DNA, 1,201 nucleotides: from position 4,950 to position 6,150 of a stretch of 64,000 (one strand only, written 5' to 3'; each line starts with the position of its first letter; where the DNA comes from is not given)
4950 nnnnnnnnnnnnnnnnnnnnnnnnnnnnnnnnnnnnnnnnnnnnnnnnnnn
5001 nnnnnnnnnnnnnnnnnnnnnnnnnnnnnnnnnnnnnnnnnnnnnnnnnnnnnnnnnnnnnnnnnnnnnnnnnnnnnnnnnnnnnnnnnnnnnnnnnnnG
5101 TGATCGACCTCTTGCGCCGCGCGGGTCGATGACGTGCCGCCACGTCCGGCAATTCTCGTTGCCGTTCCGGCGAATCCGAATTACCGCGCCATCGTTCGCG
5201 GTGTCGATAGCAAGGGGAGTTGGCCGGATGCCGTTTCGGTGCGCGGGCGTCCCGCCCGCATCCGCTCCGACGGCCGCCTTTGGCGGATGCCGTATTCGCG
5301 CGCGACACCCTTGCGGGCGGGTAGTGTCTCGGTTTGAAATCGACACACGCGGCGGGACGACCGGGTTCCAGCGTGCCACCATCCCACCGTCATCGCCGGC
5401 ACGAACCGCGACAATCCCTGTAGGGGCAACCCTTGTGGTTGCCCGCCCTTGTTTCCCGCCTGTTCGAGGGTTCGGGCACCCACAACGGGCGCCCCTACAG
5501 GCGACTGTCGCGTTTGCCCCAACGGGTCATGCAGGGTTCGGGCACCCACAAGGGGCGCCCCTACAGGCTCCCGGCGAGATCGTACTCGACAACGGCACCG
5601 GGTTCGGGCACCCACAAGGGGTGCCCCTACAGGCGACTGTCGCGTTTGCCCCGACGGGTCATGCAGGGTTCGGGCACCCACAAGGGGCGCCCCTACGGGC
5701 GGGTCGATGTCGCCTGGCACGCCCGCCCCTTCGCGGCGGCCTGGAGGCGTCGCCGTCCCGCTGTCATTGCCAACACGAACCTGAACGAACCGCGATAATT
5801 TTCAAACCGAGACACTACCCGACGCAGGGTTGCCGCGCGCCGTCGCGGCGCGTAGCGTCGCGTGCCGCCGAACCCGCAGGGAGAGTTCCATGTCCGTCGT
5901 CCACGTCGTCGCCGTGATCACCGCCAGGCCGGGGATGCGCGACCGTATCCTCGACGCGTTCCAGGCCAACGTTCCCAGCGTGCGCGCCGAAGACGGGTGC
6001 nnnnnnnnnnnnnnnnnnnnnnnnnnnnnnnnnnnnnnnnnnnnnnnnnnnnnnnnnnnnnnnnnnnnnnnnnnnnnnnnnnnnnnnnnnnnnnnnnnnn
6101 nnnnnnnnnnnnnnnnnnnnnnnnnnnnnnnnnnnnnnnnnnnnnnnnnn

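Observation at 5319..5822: Previously uncatalogued MITE-like element with 22-bp perfect terminal inverted repeats enclosing REP-type hairpins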

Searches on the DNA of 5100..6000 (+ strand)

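Call 11: search_rna_families(source=window, start=5100, end=6000, threshold=evalue, max_evalue=10)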
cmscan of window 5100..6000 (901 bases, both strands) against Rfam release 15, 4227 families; matches with E-value up to 10: 7.
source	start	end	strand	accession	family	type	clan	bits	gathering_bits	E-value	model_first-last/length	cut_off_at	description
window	5408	5511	-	RF04141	MIR8622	Gene; miRNA;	-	26.1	197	0.016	1-212/212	no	MIR8622 microRNA precursor family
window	5213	5269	+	RF01831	THF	Cis-reg; riboswitch;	-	17.7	36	1.1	1-99/99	no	THF (Tetrahydrofolate) riboswitch aptamer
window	5672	5800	-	RF02594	NsiR9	Gene; sRNA;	-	16.9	90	0.67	1-123/123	no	Nitrogen stress-induced RNA 9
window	5196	5294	+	RF02046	Sphinx_1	Gene; lncRNA;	-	16.7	34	1.9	1-100/100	no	Sphinx_ conserved region 1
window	5540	5647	-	RF02594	NsiR9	Gene; sRNA;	-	16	90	1.2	1-123/123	no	Nitrogen stress-induced RNA 9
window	5613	5663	+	RF03078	chrB-a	Cis-reg;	-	15.3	43.9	7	1-80/80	no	chrB-a RNA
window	5840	5868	+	RF01333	CRISPR-DR20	Gene; CRISPR;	-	14.6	42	8.7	1-36/36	no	CRISPR RNA direct repeat element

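Call 27: search_dna_similar(query=window:5200-5900:+, collection=plasmids, mode=distant, max_rows=30)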
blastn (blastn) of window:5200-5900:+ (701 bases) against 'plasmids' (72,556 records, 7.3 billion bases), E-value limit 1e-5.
No match.
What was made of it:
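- Tried and rejected: BLAST of 5200-5900 against plasmids gave no match (call 27).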

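Call 48: search_dna_similar(query=window:5783-5822:+, collection=plasmids, mode=distant, max_evalue=10, max_rows=40)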
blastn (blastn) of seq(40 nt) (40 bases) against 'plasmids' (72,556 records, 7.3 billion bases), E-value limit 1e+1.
Records with a match: 12; places in all: 12; records where one place covers at least 80% of the query: 0.
Best place of each record, by identity: >=99% 2; 90-95% 9; 80-90% 1.
By first word of the organism name: Mesorhizobium 3; Methylocella 2; Bradyrhizobium 1; Acidiphilium 1; Methylocystis 1; Hoeflea 1; Spirosoma 1; Neorhizobium 1; Phyllobacterium 1.
By predicted mobility (MOB-suite, as given by PLSDB): non-mobilizable 10; conjugative 1; mobilizable 1.
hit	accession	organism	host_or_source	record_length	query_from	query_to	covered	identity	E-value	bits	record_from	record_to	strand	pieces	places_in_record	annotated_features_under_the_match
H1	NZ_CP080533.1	Mesorhizobium sp. AR02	Oxytropis sp.,Cell culture,root nodule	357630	11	38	70%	89.7%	2e+0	37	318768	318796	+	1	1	none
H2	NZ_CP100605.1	Bradyrhizobium sp. Ash2021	-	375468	12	37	65%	92.3%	1e-1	39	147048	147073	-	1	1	none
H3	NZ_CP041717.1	Acidiphilium multivorum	Cell culture,activated sludge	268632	14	38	63%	92.0%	5e-1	37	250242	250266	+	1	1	none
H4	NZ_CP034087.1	Methylocystis rosea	cell culture,groundwater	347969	15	38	60%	91.7%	2e+0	36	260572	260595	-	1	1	hypothetical protein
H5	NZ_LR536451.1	Methylocella tundrae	-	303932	16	39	60%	91.7%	2e+0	36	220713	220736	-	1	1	none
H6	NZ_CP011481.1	Hoeflea sp. IMCC20628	-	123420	15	38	60%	91.7%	2e+0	36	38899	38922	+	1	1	none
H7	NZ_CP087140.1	Spirosoma sp. KNUC1025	Brassica napus,single cell,rhizosphere ...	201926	17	40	60%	91.7%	2e+0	36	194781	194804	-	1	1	none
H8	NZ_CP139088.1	Methylocella tundrae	Single cell,tundra wetland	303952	16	39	60%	91.7%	2e+0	36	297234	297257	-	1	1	none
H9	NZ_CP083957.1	Mesorhizobium sp. B1-1-8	cell culture,soil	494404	15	37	57%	91.3%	6e+0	34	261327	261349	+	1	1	none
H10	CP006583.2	Mesorhizobium huakuii 7653R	Rice field soil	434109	15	37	57%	91.3%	6e+0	34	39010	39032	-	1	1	none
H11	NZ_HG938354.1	Neorhizobium galegae bv. orientalis str. HAMBI 540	Galega orientalis root nodule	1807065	19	38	50%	100.0%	5e-1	37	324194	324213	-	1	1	record has no annotation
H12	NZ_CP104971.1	Phyllobacterium zundukense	Vicia costata,cell culture,root nodule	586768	19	38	50%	100.0%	5e-1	37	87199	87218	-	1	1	none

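Call 49: get_annotated_region(hit=H3, flank=3000)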
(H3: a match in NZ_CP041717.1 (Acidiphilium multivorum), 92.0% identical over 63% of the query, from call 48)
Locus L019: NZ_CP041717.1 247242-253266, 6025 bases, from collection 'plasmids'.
description: Acidiphilium multivorum strain JZ-6 plasmid unnamed1, complete sequence
organism: Acidiphilium multivorum (NCBI taxid 62140)
taxonomy: Bacteria; Pseudomonadota; Alphaproteobacteria; Rhodospirillales; Acetobacteraceae; Acidiphilium; Acidiphilium multivorum
host: -; source: Cell culture,activated sludge; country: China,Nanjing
typing (MOB-suite, as given by PLSDB): non-mobilizable; mating-pair formation MPF_I
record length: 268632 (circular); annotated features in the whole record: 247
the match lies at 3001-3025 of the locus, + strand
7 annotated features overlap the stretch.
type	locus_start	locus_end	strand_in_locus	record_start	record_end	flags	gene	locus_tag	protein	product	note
CDS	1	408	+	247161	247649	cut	-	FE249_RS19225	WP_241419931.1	RES domain-containing protein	-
CDS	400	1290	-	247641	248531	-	-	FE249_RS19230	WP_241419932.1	IS1 family transposase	-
CDS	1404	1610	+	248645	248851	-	-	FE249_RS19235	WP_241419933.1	hypothetical protein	-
CDS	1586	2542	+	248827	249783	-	-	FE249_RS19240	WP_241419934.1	hypothetical protein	-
CDS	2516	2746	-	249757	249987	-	-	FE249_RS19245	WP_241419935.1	hypothetical protein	-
CDS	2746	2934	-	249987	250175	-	-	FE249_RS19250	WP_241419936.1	hypothetical protein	-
CDS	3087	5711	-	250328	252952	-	-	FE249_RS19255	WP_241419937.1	sigma factor-like helix-turn-helix DNA-binding protein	GO:0006352 - DNA-templated transcription initiation [Evidence IEA]; GO:0006355 - regulation of DNA-templated ...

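Call 50: get_annotated_region(hit=H2, flank=3000)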
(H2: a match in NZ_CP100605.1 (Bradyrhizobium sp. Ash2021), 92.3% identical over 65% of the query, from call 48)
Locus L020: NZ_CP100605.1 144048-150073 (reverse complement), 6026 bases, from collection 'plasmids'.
description: Bradyrhizobium sp. Ash2021 plasmid p_unamed, complete sequence
organism: Bradyrhizobium sp. Ash2021 (NCBI taxid 2954771)
taxonomy: Bacteria; Pseudomonadota; Alphaproteobacteria; Hyphomicrobiales; Nitrobacteraceae; Bradyrhizobium; Bradyrhizobium sp. Ash2021
host: -; source: -; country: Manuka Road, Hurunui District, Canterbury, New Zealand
typing (MOB-suite, as given by PLSDB): conjugative; relaxase MOBP; mating-pair formation MPF_T
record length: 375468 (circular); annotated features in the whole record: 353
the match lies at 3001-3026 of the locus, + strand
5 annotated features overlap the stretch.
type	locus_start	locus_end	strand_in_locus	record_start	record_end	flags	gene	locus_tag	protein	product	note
CDS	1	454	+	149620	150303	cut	-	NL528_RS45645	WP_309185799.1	integrase core domain-containing protein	GO:0015074 - DNA integration [Evidence IEA]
CDS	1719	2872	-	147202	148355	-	-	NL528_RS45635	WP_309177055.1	IS3 family transposase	-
CDS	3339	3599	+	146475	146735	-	-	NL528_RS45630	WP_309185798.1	SPW repeat protein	-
CDS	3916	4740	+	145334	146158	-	-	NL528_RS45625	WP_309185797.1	universal stress protein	-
CDS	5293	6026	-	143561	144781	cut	-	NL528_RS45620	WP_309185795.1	IS701 family transposase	-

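Call 51: get_annotated_region(hit=H1, flank=3000)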
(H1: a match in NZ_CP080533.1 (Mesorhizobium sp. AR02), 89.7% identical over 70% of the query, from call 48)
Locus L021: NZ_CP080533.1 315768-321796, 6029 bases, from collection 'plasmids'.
description: Mesorhizobium sp. AR02 plasmid pMspAR02b, complete sequence
organism: Mesorhizobium sp. AR02 (NCBI taxid 2865837)
taxonomy: Bacteria; Pseudomonadota; Alphaproteobacteria; Hyphomicrobiales; Phyllobacteriaceae; Mesorhizobium; Mesorhizobium sp. AR02
host: -; source: Oxytropis sp.,Cell culture,root nodule; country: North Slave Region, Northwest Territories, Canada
typing (MOB-suite, as given by PLSDB): non-mobilizable
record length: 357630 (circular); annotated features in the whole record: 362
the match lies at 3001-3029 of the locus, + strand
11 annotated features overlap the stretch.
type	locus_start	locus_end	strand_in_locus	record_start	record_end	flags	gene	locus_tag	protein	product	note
CDS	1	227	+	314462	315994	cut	-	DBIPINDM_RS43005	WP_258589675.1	IS66 family transposase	-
CDS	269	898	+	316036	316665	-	-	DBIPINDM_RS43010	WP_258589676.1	dihydrofolate reductase family protein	-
CDS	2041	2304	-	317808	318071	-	-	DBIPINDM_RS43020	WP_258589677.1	hypothetical protein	-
CDS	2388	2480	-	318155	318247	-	-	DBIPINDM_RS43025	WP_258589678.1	putative RiPP precursor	-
CDS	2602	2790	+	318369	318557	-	-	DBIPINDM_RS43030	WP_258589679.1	hypothetical protein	-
CDS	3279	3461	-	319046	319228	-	-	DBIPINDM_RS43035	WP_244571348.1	DUF4337 family protein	-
CDS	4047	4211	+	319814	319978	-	-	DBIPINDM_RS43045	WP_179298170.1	hypothetical protein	-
CDS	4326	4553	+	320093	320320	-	-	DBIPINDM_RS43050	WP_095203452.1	hypothetical protein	-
CDS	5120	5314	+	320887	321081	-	-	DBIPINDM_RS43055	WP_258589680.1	hypothetical protein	-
CDS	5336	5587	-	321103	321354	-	-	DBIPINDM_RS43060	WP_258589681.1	hypothetical protein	-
CDS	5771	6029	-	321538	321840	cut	-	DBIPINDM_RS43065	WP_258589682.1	cupredoxin family copper-binding protein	-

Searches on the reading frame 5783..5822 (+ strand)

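Call 54: search_protein_families(library=pfam, proteins=[L019:400-1290:-, L019:1404-1610:+, L019:1586-2542:+, L019:2516-2746:-, L019:2746-2934:-, L021:2602-2790:+], max_evalue=0.01)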
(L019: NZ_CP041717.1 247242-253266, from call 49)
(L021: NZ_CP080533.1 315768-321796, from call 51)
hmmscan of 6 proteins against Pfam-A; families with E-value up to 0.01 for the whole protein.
L019:400-1290:- (296 aa): 4 families
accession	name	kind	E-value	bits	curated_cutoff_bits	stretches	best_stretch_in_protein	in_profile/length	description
PF03400.19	DDE_Tnp_IS1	-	1.5e-07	32.3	24.1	1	196-238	84-126/131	IS1 transposase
PF13936.12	HTH_38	-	8e-05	22.7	27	1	3-40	4-41/44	Helix-turn-helix domain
PF13610.12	DDE_Tnp_IS240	-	0.0026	18.3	27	0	93-149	19-76/139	DDE domain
PF13542.12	HTH_Tnp_ISL3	-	0.0051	16.7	27.4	0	10-37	18-44/51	Helix-turn-helix domain of transposase family ISL3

L019:1404-1610:+ (68 aa): 0 families

L019:1586-2542:+ (318 aa): 2 families
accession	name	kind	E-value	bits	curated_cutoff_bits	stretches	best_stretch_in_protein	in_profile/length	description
PF01972.22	SDH_protease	-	3e-21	76.1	31.3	1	28-256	35-244/286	ClpP-like SDH-type serine proteinase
PF25145.1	NfeD1b_N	-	4.3e-06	26.9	40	1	87-145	37-94/189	NfeD1b, N-terminal domain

L019:2516-2746:- (76 aa): 0 families

L019:2746-2934:- (62 aa): 0 families

L021:2602-2790:+ (62 aa): 0 families

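Call 55: search_protein_families(library=ncbifam, proteins=[L019:400-1290:-], max_evalue=0.01)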
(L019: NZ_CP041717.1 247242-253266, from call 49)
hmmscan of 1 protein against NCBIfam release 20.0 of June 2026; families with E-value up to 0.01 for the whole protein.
L019:400-1290:- (296 aa): 3 families
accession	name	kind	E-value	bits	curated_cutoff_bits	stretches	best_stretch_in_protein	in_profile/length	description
NF033558.1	transpos_IS1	equivalog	9.2e-18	64.9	100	1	7-149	43-169/199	IS1 family transposase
NF033587.1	transpos_IS6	equivalog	8e-08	32.2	125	1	92-151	84-144/202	IS6 family transposase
NF033577.2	transpos_IS481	equivalog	3.5e-05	23.5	224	1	28-252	90-279/284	IS481 family transposase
